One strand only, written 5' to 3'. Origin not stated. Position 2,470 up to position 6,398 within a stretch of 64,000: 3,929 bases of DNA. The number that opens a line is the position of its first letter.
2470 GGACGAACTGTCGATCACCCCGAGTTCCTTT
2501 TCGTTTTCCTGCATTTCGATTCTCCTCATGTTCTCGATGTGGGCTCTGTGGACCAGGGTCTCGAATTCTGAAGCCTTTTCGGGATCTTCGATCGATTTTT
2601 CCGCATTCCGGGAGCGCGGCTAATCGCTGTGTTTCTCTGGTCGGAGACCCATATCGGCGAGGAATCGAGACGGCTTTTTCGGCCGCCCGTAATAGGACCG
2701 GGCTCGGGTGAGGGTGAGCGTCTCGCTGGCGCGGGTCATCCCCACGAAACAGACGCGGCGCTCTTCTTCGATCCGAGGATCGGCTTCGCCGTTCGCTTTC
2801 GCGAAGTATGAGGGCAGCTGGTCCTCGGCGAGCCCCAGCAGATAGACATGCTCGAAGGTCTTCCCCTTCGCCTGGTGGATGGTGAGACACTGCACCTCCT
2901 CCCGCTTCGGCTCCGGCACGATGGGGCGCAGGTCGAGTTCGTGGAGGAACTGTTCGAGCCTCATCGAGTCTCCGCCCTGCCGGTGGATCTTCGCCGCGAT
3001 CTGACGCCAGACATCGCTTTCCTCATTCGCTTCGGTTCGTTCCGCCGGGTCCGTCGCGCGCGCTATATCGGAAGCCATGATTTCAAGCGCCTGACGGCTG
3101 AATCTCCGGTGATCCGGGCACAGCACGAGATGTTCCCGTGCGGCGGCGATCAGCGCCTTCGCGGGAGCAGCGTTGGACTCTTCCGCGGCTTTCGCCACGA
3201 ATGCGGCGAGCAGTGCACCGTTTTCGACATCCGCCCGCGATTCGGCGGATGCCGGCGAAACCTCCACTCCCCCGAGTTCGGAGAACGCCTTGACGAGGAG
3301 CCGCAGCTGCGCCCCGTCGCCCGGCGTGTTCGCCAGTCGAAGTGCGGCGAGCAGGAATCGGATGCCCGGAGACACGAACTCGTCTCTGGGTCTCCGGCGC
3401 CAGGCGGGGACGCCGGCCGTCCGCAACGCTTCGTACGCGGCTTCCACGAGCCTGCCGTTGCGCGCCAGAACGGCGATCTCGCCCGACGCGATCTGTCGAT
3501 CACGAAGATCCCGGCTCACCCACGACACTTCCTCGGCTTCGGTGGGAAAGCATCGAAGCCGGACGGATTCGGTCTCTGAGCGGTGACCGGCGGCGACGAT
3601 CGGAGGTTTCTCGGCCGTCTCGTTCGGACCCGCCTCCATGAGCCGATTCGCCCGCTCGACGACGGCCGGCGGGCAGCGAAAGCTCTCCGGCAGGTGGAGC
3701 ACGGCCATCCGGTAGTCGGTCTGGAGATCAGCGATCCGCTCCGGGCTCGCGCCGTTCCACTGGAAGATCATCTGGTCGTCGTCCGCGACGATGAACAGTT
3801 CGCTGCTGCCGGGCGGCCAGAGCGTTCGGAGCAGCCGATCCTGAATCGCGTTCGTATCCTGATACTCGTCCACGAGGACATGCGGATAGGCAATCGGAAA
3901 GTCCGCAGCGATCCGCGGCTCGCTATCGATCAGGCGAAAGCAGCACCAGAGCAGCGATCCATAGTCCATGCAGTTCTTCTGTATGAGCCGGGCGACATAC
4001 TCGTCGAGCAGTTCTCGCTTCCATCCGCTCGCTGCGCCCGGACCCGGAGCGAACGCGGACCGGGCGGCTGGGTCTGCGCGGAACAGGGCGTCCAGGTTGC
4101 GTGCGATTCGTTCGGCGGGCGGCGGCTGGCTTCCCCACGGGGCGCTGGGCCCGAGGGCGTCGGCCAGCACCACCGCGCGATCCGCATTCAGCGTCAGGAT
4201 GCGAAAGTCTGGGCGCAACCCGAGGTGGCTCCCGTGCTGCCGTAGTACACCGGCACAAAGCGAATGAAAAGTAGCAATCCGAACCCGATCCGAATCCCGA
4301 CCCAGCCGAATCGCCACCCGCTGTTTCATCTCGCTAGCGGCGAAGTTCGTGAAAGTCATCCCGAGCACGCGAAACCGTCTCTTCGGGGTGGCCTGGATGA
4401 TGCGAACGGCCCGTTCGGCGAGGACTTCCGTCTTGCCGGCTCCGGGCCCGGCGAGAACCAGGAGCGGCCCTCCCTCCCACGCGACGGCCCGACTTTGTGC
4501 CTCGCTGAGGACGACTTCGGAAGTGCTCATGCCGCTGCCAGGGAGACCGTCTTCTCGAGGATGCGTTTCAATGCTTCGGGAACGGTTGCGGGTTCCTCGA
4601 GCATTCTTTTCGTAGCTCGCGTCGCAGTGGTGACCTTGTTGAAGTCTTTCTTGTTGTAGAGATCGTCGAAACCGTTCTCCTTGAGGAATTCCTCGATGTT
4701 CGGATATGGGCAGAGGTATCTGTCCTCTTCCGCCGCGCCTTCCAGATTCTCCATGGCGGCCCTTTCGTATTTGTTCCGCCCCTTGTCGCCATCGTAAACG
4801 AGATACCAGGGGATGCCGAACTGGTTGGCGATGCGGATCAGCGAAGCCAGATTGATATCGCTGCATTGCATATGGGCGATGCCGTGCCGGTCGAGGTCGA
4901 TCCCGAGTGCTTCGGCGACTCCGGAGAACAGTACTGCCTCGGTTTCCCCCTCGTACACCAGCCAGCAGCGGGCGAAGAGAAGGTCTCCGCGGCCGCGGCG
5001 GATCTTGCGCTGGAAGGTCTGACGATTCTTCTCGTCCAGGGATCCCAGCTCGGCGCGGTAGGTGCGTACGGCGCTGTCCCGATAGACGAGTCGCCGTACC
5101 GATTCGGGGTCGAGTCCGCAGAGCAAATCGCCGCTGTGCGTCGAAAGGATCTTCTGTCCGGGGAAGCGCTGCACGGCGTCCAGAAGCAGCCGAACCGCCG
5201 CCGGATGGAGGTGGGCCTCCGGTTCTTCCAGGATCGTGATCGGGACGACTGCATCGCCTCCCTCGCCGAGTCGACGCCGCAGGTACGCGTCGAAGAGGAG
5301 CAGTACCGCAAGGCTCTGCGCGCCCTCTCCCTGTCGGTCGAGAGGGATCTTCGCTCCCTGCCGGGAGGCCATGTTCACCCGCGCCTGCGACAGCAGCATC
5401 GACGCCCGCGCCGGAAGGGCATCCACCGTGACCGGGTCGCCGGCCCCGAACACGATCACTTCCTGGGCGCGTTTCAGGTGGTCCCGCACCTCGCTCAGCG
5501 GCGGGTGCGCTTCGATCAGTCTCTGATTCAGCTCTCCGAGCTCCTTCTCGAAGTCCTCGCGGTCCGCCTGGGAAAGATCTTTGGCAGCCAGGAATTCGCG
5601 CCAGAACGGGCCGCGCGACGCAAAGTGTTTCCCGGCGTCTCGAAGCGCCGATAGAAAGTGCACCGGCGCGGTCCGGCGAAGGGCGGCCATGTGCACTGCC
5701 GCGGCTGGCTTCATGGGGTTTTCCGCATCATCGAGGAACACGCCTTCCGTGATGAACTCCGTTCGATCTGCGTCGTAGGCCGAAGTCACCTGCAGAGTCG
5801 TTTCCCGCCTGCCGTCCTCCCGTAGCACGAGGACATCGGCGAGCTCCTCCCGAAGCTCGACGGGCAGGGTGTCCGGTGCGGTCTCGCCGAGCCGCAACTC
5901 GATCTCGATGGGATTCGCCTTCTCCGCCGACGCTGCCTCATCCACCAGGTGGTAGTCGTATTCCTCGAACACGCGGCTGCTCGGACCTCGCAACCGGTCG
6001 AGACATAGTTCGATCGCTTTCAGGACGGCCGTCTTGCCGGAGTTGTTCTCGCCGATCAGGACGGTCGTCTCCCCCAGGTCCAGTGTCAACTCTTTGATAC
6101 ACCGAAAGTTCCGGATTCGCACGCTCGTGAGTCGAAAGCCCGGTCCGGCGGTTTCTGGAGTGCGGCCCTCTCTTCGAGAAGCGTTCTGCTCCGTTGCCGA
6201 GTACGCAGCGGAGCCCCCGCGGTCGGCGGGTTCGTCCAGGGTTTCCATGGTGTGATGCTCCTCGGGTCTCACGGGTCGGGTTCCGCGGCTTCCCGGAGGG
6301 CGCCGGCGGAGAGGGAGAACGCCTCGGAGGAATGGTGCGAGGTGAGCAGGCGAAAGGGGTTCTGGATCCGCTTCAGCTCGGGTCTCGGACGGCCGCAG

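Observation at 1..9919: Six-gene co-directional defence island: HTH-SNF2-DUF3883 helicase, Gabija-like OLD/UvrD pair, DUF262/HEPN pair, KAP NTPase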

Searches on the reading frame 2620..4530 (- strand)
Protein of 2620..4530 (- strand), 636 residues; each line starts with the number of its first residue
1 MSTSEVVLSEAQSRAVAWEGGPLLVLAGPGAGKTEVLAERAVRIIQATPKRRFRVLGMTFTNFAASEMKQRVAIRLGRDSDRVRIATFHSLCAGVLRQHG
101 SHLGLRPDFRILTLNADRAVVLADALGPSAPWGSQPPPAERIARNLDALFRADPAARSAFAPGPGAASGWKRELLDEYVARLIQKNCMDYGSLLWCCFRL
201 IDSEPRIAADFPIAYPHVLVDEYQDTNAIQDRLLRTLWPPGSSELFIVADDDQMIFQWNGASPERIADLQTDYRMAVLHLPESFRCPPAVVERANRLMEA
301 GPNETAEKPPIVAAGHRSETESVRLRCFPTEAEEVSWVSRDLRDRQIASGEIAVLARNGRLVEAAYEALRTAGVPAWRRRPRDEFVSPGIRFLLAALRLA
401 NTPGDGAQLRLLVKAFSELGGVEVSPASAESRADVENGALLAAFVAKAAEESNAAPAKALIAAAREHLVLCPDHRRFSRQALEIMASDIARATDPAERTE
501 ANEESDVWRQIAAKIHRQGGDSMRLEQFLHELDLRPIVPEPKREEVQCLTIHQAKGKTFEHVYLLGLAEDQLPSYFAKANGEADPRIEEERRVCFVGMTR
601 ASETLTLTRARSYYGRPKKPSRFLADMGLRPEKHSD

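Call 8: search_protein_families(library=pfam, proteins=[window:2620-4530:-], max_evalue=0.01)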
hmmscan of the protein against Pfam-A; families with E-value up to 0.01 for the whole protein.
window:2620-4530:- (636 aa): 5 families
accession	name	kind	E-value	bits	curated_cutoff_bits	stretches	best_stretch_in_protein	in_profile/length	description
PF00580.27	UvrD-helicase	-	4.8e-55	187.6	23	1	8-273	1-270/271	UvrD/REP helicase N-terminal domain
PF13361.12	UvrD_C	-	3.9e-26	92.7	25.6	2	517-610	256-348/350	UvrD-like helicase C-terminal domain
PF13245.12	AAA_19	-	1e-16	61.8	25.1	1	12-256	1-131/134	AAA domain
PF13538.12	UvrD_C_2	-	8e-07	29.3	27.4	1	548-607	4-51/52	UvrD-like helicase C-terminal domain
PF01443.25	Viral_helicase1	-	9.6e-05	22.7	21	0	544-607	175-226/228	Viral superfamily 1 RNA helicase core domain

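Call 9: search_protein_families(library=padloc, proteins=[window:2620-4530:-], max_evalue=0.01)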
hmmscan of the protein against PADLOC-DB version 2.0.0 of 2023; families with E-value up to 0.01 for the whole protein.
window:2620-4530:- (636 aa): 49 families (the best 25 are shown)
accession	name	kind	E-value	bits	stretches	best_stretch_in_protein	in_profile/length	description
PDLC00114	GajB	-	1.4e-186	619.8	1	7-630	7-632/635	UrvD helicase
PDLC00132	GajB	-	1.7e-77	259.5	1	7-627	3-623/625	UrvD helicase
PDLC00117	GajB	-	2.2e-60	202.8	1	9-630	17-599/604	UrvD helicase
PDLC03802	RTasHel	-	3.6e-58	195.9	3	173-428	151-390/675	DRT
PDLC00103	GajB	-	1.2e-52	177.7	1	8-612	17-579/612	UrvD helicase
PDLC00130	GajB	-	3.7e-47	158.9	2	8-375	4-362/589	UrvD helicase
PDLC00104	GajB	-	1.7e-41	140.7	2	8-371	4-317/574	UrvD helicase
PDLC00121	GajB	-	1.2e-40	137.7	2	9-374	7-358/565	UrvD helicase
PDLC00127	GajB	-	1.1e-38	131.1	2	7-293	8-284/594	UrvD helicase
PDLC00123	GajB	-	4.7e-35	119.2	3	214-370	176-326/540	UrvD helicase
PDLC00134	GajB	-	4.4e-34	116.3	2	188-358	186-357/431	UrvD helicase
PDLC00107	GajB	-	3.1e-32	109.9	3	176-359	177-355/587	UrvD helicase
PDLC00119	GajB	-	3.8e-32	109.9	3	174-271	178-274/565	UrvD helicase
PDLC00144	GajB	-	3.9e-31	106.2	3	183-358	129-304/559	UrvD helicase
PDLC00138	GajB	-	5e-28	96.1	3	197-301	203-307/581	UrvD helicase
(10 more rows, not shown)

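Call 20: find_encoding_contigs(protein=window:2620-4530:-, flank=10000, max_places=6)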
Protein window:2620-4530:- (636 aa): no gene with exactly this product is on record in the collection.

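Call 36: search_protein_families(library=ncbifam, proteins=[window:2620-4530:-], max_evalue=0.01)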
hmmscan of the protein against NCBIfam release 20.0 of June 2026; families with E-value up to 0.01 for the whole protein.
window:2620-4530:- (636 aa): 15 families
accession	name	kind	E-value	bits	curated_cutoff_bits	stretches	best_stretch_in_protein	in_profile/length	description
TIGR01073.1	pcrA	equivalog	2.6e-69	234.4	911.2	2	8-373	5-368/725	DNA helicase PcrA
TIGR01074.1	rep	equivalog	3.1e-64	217.4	951.45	1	8-627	2-633/668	DNA helicase Rep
NF008743.0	PRK11773.1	equivalog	4.7e-63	213.7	965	1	8-627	10-636/720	DNA helicase II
TIGR01075.1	uvrD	equivalog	1.7e-61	208.4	1144.45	1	8-627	5-631/715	DNA helicase II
NF008172.0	PRK10919.1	equivalog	5.5e-48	163.7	1168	2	8-423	3-417/673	DNA helicase Rep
NF008276.0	PRK11054.1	equivalog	5.1e-30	104.6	543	2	8-99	197-286/684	DNA helicase IV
TIGR02785.1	addA_Gpos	equivalog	7.9e-30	103.5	707.65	2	10-122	4-130/1234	helicase-exonuclease AddAB subunit AddA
TIGR00609.1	recB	equivalog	1.1e-19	70.1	696.05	3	207-304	364-461/1175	exodeoxyribonuclease V subunit beta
TIGR02784.1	addA_alphas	equivalog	1.8e-18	66.4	860.75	2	25-77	15-66/1138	double-strand break repair helicase AddA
NF010485.0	PRK13909.1-2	equivalog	8.8e-16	57.3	650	1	215-302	332-428/909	RecB-like helicase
NF010487.0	PRK13909.1-4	equivalog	8.9e-15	54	759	2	217-299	330-421/924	RecB-like helicase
NF008128.0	PRK10876.1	equivalog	3.9e-06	24.8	1697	1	208-299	371-462/1181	exodeoxyribonuclease V subunit beta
NF041464.1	HelD_BACSU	equivalog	5.5e-05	21.3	419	1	217-303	549-635/779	RNA polymerase recycling motor HelD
NF010486.0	PRK13909.1-3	equivalog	0.00011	20.3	1109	0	25-73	9-57/921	RecB-like helicase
NF041254.1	motor_HelR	exception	0.00034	19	750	0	215-300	519-601/706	RNA polymerase recycling motor ATPase HelR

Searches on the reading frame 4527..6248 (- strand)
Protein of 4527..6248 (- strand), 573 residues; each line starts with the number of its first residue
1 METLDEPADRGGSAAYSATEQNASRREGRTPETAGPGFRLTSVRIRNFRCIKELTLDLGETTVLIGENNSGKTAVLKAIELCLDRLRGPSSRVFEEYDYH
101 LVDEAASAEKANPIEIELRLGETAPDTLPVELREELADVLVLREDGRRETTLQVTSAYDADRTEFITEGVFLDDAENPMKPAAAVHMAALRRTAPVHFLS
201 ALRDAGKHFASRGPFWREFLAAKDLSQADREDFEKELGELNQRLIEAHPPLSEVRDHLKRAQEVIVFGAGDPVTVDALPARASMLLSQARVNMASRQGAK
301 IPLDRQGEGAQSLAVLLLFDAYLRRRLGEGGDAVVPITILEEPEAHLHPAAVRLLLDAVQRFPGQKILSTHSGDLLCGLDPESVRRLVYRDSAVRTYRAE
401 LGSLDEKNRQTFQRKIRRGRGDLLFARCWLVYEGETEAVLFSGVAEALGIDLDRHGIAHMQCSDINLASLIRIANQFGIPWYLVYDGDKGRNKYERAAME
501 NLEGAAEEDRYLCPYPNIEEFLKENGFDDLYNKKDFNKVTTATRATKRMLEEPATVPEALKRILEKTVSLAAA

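Call 8: search_protein_families(library=pfam, proteins=[window:4527-6248:-], max_evalue=0.01)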
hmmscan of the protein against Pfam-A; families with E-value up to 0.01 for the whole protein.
window:4527-6248:- (573 aa): 7 families
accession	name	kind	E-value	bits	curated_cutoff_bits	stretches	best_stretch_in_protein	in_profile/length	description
PF11398.14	DUF2813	-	4.8e-33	115.5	21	1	40-417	3-368/372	Protein of unknown function (DUF2813)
PF13175.12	AAA_15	-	2.3e-27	97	32.1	2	40-87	3-51/374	AAA ATPase domain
PF13304.12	AAA_21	-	7.4e-17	62.8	27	2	296-376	228-302/304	AAA domain, putative AbiEii toxin, Type IV TA system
PF20469.4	OLD-like_TOPRIM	-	5.8e-14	52.8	23.2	1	424-488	1-67/67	Overcoming lysogenization defect protein-like, TOPRIM domain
PF13476.12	AAA_23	-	3.4e-09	38.1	27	1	42-119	1-80/201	AAA domain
PF02463.25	SMC_N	-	7.9e-05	22.6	40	1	40-85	2-50/220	RecF/RecN/SMC N terminal domain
PF00005.33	ABC_tran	-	0.0028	18.7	25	1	54-80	6-32/137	ABC transporter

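Call 9: search_protein_families(library=padloc, proteins=[window:4527-6248:-], max_evalue=0.01)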
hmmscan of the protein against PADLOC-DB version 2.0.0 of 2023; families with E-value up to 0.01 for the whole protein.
window:4527-6248:- (573 aa): 134 families (the best 25 are shown)
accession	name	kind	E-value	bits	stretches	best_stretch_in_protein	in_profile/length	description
PDLC00094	GajA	-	1.1e-154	514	1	39-540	2-507/569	AAA ATPase domain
PDLC00062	GajA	-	9.9e-108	359.2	2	39-391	2-359/639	AAA ATPase domain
PDLC00067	GajA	-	4.1e-75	251.4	1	39-536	4-507/604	AAA ATPase domain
PDLC00070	GajA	-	3.2e-49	166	1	39-501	2-462/596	AAA ATPase domain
PDLC00090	GajA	-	2.1e-33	113.9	1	39-494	2-483/659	AAA ATPase domain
PDLC00066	GajA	-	5.9e-33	112.2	2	329-493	273-438/567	AAA ATPase domain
PDLC00092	GajA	-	7.1e-32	108.7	2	184-469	162-449/604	AAA ATPase domain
PDLC00096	GajA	-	7.7e-32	108.8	1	40-474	3-434/630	AAA ATPase domain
PDLC00071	GajA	-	8.5e-32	108.7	1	40-500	3-448/588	AAA ATPase domain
PDLC00075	GajA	-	3.4e-31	106.4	1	39-495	2-428/536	AAA ATPase domain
PDLC02358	Old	-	3.3e-30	103.4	1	39-497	3-457/578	Old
PDLC02979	AriA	-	5.9e-30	103.3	1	40-373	3-370/373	-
PDLC00099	GajA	-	1.5e-29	101.4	2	334-473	298-439/626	AAA ATPase domain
PDLC00086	GajA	-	1.8e-27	94.4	1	39-493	2-469/600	AAA ATPase domain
PDLC00080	GajA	-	1.1e-26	91.8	2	336-532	293-466/622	AAA ATPase domain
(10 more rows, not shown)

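Call 36: search_protein_families(library=ncbifam, proteins=[window:4527-6248:-], max_evalue=0.01)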
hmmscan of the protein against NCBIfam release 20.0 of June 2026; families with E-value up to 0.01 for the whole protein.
window:4527-6248:- (573 aa): 15 families
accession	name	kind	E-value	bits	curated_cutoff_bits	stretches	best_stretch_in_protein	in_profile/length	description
NF047739.1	antiphage_MADS3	equivalog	2.2e-14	53.4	420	1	41-184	3-148/427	methylation-associated defense system AAA family ATPase MAD3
NF041760.1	PtuA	equivalog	3e-12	46.2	500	1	37-83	49-96/524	retron Ec78 anti-phage system effector ATPase PtuA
NF038234.1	retron_eff_Eco8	equivalog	2.7e-11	42.8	250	2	40-87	3-51/679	retron Eco8 family effector endonuclease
TIGR00611.2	recf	equivalog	2.4e-08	33.5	172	1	40-83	1-45/339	DNA replication/repair protein RecF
TIGR00634.1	recN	equivalog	6.2e-06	25.4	407.85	1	40-112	2-74/563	DNA repair protein RecN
NF002572.0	PRK02224.1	equivalog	8.5e-05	21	1087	1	39-81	2-45/888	DNA double-strand break repair ATPase Rad50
NF010680.0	PRK14079.1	equivalog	0.0002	20.5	386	1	39-83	2-47/349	recombination protein F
NF053563.1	Rkd4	equivalog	0.0012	17.1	860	1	39-83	2-47/747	arcadin-4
NF041035.1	Rad50_Halo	equivalog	0.0023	16.4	1000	1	39-79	2-43/883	DNA double-strand break repair ATPase Rad50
NF008121.0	PRK10869.1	equivalog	0.0025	16.4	418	1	40-84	2-47/553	DNA repair protein RecN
NF000171.1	ABCF_producer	exception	0.0027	16.2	800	0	30-79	346-395/541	TlrC/CarA/OleB/SrmB family ABC-F type ribosomal protection protein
NF000355.4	ribo_prot_ABC_F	equivalog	0.0029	16.5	380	0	53-79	333-359/499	ribosomal protection-like ABC-F family protein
TIGR01166.1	cbiO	subfamily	0.0046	16.4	211.8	0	54-83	13-42/190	cobalt ABC transporter, ATP-binding protein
NF045487.1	ASRP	equivalog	0.0079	14.8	300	0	53-84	9-39/593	archaea-specific SMC-related protein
TIGR03185.1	DNA_S_dndD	equivalog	0.0088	14.5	245.85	0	63-123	31-94/650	DNA sulfur modification protein DndD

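Call 50: list_cluster_members(proteins=[P0001, P0241, window:4527-6248:-, window:2620-4530:-, window:1441-2514:-, window:1441-2529:-, window:917-1444:-, window:10538-10927:+])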
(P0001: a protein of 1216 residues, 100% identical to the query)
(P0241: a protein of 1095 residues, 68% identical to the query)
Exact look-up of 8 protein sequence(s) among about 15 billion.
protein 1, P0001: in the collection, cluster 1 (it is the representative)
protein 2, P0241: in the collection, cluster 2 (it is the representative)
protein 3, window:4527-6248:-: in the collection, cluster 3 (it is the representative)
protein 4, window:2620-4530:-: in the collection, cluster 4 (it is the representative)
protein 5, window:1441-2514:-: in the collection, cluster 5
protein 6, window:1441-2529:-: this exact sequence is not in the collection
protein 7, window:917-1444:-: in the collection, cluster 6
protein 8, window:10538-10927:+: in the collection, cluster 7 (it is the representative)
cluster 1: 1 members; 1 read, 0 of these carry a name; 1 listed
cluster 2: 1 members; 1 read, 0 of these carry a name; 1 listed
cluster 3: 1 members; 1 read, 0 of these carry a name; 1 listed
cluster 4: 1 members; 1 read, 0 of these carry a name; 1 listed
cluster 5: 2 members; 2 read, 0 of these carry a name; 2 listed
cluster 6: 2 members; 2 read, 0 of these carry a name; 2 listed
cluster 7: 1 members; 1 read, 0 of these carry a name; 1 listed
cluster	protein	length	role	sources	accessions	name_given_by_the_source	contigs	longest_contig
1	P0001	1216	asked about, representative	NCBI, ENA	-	-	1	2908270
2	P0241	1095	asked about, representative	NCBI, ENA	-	-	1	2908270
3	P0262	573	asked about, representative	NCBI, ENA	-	-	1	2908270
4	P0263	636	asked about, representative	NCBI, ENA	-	-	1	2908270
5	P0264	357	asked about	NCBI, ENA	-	-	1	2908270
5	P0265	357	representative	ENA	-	-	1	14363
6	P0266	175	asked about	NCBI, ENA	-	-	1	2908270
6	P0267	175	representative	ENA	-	-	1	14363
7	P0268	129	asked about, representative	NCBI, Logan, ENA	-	-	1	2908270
